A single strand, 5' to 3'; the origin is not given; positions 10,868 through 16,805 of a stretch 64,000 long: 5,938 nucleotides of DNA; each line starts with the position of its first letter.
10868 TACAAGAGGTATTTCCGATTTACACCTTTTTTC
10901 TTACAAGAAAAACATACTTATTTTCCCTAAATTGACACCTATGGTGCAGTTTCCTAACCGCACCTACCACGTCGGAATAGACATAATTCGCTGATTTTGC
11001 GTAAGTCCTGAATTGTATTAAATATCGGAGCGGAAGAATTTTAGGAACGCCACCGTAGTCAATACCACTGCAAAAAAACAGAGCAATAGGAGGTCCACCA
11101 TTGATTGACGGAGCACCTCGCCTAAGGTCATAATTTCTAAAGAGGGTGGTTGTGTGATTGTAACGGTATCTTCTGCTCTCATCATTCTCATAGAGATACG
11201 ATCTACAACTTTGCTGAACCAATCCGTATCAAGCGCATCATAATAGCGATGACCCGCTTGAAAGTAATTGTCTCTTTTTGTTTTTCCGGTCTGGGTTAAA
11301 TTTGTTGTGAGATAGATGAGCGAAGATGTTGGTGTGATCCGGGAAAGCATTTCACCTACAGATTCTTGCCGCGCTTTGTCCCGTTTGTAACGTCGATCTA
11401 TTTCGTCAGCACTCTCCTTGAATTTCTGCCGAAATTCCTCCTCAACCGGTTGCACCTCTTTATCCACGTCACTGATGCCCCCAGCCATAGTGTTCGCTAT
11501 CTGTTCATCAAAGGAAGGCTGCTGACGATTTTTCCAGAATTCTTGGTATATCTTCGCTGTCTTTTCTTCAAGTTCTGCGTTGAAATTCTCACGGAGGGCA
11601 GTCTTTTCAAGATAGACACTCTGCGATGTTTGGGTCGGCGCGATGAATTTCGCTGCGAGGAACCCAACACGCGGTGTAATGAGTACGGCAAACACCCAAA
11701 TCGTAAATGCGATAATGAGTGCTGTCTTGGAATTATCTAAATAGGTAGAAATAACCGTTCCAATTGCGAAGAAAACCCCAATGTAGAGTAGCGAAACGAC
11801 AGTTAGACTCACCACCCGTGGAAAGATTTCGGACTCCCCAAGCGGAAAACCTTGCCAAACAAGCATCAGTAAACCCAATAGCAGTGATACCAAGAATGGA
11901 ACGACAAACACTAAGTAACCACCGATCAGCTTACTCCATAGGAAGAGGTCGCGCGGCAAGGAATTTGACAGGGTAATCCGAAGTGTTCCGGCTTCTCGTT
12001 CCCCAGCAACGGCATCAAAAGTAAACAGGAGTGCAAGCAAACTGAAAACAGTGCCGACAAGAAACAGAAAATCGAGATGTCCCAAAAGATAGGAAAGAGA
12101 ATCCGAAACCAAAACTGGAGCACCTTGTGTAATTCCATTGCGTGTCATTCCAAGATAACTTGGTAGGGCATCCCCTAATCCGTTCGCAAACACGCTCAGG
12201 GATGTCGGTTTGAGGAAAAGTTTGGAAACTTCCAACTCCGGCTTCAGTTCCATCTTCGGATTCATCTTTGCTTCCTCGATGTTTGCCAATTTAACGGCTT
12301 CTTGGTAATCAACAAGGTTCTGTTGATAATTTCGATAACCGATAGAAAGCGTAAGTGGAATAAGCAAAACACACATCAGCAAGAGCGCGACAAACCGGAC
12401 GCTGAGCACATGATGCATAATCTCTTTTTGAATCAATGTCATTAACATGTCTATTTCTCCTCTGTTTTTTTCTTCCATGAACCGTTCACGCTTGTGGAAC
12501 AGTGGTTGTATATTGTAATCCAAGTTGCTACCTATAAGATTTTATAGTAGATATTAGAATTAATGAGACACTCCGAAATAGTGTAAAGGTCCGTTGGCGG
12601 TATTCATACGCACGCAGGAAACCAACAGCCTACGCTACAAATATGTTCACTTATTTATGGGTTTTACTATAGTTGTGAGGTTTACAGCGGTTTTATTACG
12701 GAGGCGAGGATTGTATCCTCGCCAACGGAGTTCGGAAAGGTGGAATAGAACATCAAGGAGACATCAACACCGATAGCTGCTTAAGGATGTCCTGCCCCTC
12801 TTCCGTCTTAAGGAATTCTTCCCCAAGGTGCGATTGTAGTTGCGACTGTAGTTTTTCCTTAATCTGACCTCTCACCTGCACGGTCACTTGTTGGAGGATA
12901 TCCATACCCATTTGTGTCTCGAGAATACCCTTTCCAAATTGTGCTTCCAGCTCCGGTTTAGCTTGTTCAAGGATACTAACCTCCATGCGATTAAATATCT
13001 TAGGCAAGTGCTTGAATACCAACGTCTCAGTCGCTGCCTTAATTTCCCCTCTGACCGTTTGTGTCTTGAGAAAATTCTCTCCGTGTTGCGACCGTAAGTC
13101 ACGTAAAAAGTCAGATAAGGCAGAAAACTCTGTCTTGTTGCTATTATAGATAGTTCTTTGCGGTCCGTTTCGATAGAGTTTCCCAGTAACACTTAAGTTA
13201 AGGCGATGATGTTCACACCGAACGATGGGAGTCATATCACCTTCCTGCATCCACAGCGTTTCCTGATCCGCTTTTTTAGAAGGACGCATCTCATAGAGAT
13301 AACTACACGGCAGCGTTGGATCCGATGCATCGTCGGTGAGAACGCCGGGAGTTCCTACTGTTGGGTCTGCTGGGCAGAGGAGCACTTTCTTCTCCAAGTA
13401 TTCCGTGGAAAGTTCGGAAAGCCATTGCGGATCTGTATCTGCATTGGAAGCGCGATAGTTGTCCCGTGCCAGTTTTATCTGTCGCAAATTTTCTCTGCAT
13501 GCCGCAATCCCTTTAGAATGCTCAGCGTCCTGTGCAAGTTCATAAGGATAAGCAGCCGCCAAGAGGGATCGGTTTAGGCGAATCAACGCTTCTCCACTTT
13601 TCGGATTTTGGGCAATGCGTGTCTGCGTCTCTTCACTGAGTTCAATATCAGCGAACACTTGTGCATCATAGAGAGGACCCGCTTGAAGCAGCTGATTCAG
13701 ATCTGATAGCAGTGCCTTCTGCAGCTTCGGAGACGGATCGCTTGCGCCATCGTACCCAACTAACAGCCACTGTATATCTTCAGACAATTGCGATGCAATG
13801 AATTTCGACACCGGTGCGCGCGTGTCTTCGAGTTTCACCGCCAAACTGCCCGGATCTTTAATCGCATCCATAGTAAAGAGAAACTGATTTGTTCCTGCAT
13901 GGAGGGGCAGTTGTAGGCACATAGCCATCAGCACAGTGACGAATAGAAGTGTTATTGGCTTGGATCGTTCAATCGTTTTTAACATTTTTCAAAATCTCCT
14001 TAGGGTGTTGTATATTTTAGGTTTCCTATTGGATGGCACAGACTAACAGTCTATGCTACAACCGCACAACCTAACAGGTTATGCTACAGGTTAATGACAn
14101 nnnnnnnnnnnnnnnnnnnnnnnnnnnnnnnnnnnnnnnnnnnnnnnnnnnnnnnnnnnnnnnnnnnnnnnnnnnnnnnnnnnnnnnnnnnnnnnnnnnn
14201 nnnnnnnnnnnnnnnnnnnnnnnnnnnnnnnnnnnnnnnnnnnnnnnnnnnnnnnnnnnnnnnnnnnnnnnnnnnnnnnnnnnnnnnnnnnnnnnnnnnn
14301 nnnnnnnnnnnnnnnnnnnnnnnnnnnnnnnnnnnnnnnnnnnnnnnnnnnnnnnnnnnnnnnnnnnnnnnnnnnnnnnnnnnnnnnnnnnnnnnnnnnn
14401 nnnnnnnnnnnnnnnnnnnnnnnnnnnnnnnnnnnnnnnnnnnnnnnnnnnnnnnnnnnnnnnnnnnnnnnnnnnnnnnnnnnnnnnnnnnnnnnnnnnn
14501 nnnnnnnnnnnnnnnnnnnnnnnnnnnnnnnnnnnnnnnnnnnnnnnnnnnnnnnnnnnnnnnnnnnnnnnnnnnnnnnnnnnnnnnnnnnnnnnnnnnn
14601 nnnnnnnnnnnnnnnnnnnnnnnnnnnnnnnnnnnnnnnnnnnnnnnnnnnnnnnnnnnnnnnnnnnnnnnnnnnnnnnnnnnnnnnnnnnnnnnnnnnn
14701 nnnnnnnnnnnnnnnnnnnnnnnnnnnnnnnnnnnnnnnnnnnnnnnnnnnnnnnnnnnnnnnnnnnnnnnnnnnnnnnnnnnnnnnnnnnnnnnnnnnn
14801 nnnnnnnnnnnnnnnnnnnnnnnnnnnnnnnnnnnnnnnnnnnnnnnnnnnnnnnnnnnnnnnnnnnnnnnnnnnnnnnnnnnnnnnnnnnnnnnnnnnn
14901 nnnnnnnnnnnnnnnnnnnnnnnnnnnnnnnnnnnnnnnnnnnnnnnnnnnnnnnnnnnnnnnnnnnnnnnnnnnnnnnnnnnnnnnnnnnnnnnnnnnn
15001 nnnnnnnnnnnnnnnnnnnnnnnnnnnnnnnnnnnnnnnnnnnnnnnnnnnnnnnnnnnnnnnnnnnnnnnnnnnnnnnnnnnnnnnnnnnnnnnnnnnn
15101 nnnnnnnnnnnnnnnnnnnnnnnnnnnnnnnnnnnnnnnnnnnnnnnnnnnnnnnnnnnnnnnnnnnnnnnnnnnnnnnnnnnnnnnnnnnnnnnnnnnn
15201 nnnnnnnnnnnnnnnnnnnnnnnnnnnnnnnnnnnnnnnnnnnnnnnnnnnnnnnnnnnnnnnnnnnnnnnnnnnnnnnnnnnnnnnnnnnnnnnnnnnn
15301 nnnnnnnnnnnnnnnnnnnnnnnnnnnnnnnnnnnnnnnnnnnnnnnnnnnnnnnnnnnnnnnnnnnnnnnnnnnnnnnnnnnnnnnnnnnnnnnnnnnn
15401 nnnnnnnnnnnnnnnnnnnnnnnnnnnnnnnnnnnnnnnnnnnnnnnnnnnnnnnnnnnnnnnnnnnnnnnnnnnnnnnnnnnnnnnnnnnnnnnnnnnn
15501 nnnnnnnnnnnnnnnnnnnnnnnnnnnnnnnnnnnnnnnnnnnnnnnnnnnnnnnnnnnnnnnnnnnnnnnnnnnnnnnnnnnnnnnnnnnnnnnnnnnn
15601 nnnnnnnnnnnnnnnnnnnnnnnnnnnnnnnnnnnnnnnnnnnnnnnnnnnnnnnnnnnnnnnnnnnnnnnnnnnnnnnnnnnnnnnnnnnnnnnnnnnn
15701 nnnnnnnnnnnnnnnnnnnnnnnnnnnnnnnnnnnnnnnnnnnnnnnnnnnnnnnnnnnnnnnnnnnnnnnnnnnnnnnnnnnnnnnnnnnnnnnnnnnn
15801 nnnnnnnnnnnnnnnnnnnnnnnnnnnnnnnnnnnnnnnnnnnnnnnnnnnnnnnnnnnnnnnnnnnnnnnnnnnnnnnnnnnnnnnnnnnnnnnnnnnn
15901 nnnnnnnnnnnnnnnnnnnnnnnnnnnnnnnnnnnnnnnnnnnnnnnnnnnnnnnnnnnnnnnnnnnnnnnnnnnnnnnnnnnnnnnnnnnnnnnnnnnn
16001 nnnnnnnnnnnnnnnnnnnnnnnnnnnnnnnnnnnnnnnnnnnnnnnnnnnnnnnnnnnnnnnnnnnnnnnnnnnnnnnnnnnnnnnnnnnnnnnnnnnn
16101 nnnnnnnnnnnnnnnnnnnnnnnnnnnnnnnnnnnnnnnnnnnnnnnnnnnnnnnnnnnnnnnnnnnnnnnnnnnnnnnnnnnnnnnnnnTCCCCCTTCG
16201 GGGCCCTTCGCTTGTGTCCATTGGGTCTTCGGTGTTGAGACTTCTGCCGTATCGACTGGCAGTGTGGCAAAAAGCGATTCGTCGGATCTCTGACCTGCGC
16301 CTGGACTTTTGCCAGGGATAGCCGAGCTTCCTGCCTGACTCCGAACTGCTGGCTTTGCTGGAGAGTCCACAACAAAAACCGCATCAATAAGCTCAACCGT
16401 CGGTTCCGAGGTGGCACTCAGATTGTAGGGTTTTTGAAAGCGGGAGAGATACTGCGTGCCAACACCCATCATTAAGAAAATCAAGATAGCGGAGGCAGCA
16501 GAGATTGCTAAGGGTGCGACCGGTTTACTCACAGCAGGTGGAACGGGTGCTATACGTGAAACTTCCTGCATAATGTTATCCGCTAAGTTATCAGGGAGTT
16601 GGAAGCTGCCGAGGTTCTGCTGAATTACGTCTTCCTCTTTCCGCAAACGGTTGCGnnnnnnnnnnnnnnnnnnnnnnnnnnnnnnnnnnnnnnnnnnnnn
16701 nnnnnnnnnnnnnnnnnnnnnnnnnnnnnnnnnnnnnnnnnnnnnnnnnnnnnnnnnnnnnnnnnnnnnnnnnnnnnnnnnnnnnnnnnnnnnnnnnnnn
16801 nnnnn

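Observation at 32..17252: Three paralogous ECF sigma / TM / Asp-box beta-propeller fusion genes with duplicated ABC-2 permease modules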

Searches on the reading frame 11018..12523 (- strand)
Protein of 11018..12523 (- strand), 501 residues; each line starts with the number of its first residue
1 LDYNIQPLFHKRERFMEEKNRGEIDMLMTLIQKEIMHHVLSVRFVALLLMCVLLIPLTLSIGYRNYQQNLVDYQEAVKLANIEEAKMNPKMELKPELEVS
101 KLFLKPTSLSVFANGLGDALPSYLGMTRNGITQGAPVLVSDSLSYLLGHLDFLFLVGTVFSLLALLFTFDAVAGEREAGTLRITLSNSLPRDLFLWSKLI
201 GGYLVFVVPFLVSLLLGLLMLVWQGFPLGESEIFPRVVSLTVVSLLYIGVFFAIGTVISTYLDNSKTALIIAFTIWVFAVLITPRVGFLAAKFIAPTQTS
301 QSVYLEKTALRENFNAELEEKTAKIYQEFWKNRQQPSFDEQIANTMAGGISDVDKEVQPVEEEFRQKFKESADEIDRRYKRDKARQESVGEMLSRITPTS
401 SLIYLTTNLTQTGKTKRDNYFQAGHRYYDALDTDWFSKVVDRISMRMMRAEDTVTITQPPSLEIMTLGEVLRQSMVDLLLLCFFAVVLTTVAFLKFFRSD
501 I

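Call 4: search_protein_families(library=pfam, proteins=[window:11018-12523:-], max_evalue=0.01)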
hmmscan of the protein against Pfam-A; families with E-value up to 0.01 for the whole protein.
window:11018-12523:- (501 aa): 2 families
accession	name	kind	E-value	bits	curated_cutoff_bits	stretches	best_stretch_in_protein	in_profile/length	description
PF12679.13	ABC2_membrane_2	-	4.5e-32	111.9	27.2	1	28-501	1-283/283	ABC-2 family transporter protein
PF12698.13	ABC2_membrane_3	-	1.7e-05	24.6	31.6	1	152-284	164-288/347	ABC-2 family transporter protein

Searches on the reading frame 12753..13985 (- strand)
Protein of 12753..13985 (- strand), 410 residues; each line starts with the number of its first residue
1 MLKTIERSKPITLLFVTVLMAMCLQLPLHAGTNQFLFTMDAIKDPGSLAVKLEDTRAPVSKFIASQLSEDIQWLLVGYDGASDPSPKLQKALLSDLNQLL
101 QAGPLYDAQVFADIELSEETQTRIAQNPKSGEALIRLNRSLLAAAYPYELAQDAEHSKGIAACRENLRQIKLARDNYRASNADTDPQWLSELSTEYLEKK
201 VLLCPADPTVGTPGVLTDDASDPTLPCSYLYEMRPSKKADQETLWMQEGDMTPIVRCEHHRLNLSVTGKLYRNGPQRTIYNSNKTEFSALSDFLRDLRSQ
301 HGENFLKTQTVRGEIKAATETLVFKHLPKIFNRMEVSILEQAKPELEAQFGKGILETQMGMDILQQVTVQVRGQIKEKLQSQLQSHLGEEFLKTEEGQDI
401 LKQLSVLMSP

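Call 4: search_protein_families(library=pfam, proteins=[window:12753-13985:-], max_evalue=0.01)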
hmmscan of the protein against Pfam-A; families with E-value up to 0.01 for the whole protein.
window:12753-13985:- (410 aa): 0 families

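Call 29: search_protein_families(library=ncbifam, proteins=[window:12753-13985:-], max_evalue=0.1)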
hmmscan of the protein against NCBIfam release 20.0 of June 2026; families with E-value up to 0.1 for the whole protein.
window:12753-13985:- (410 aa): 0 families

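Call 45: search_solved_structures(query=window:12753-13985:-, max_evalue=1)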
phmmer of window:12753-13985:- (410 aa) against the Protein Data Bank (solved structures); distinct sequences matched with E-value up to 1: 0.

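Call 47: find_homologous_proteins(query=window:12753-13985:-)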
Query window:12753-13985:- (410 aa): 657 proteins with E <= 0.001 among 8000 candidates; the best 120 are listed.
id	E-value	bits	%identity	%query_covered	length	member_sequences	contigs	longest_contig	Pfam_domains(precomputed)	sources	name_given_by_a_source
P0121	1.6e-268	908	100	100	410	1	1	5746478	-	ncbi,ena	-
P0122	1.6e-241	819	90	100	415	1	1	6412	-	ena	-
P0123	7.5e-238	807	90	100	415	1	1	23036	-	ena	-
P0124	2.1e-236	802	89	100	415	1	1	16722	-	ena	-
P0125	1.4e-234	796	87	100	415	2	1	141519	-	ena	-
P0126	4.0e-234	795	89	99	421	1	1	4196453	-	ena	-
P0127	4.5e-233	791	88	99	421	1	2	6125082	-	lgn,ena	-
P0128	1.6e-232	789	88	100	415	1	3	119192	-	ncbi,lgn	-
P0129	8.6e-232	787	88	99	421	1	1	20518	-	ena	-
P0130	1.1e-231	787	88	99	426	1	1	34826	-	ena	-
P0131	1.3e-231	786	88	99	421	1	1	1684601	-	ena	-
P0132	3.0e-231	785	88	100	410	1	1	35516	-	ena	-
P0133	1.2e-230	783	86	100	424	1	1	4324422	-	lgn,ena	-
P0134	2.9e-229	779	86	100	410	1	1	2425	-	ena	-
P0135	8.9e-229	777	87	100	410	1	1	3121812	-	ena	-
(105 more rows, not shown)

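Call 48: find_encoding_contigs(protein=P0121, flank=10000, max_places=2)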
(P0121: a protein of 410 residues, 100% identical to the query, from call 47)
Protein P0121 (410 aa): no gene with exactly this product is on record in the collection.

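Call 76: predict_structure(alignment_id=A4)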
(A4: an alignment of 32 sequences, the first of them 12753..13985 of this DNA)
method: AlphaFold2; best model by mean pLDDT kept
length: 410 residues; sequences in the alignment: 32
mean_pLDDT: 51.9   pTM: 0.34
mean pLDDT of the five models: 51.9, 51.9, 49.5, 46.8, 44.7
residues with pLDDT >= 90: 11; 70-90: 110; 50-70: 60; < 50: 229
segments of 3 or more residues with pLDDT < 50: 1-11, 17-43, 53-61, 99-174, 184-284
pLDDT, mean of each block of 10 residues (from residue 1): 40 47 31 38 51 46 60 61 63 56 37 32 36 30 26 29 40 49 48 33 27 24 32 34 29 40 37 31 50 74 82 87 78 74 79 81 80 80 84 92 80
secondary structure, 60 per line:
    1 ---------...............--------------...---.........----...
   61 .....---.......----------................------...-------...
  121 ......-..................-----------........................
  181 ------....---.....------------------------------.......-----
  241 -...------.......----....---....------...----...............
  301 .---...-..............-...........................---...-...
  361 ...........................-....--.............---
elements in order: H10-24 H45-53 H58-65 H69-75 H86-101 H118-126 H128-145 H157-180 H187-190 H194-198 E229-235 E251-257 E262-265 E269-272 E279-281 H286-301 H309-322 H324-350 H358-387 H389-392 H395-407

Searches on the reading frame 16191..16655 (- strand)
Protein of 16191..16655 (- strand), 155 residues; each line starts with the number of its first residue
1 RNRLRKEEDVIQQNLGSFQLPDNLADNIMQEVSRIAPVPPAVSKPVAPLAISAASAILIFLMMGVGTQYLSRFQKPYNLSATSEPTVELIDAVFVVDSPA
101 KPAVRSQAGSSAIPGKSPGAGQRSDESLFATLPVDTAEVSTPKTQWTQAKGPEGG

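Call 82: search_protein_families(library=pfam, proteins=[window:16191-16655:-], max_evalue=10)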
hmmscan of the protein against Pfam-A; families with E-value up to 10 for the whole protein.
seq(155 aa): 0 families
